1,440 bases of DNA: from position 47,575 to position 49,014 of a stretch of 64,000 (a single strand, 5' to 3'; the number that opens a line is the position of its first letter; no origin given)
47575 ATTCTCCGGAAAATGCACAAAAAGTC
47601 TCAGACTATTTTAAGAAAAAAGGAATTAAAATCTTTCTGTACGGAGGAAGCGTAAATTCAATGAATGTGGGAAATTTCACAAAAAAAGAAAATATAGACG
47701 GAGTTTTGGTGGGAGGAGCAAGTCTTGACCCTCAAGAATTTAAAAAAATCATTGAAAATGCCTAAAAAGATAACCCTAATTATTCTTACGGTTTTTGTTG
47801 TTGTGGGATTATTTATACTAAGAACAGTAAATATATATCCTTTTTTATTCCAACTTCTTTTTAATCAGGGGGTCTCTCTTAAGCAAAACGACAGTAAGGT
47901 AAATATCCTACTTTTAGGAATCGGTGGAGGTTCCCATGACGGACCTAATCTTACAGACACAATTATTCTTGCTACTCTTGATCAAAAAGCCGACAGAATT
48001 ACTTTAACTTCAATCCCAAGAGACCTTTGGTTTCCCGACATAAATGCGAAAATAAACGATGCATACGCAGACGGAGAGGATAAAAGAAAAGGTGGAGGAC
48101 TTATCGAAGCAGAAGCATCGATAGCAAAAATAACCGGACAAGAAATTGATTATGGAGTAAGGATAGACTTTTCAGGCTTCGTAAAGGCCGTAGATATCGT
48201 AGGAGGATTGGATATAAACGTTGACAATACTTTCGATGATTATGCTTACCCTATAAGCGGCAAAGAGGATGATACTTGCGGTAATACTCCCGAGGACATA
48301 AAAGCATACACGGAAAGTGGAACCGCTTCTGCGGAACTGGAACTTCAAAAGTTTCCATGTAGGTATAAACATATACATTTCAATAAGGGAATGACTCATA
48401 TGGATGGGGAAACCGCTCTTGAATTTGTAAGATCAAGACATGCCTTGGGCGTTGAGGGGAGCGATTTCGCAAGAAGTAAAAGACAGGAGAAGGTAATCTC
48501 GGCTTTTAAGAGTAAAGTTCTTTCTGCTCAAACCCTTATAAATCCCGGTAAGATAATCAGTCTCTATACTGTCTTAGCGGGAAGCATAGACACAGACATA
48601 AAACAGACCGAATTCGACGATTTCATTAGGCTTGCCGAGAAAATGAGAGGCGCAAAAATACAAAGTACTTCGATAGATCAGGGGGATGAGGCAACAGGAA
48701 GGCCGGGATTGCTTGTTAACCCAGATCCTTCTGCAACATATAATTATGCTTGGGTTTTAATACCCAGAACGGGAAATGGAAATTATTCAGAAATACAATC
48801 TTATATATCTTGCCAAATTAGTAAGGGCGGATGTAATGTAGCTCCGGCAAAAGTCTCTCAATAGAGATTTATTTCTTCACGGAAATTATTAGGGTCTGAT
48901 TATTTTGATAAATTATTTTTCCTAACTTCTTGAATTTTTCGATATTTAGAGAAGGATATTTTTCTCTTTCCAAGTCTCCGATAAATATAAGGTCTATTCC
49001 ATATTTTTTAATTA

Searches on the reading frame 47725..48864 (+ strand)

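Call 30: search_protein_families(library=pfam, proteins=[window:47725-48864:+], max_evalue=0.01)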
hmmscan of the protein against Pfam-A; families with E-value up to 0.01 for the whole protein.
window:47725-48864:+ (379 aa): 1 family
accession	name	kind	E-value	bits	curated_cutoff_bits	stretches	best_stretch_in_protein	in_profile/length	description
PF03816.19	LytR_cpsA_psr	-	9.1e-31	107.5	24.6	1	77-265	2-148/150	LytR_cpsA_psr family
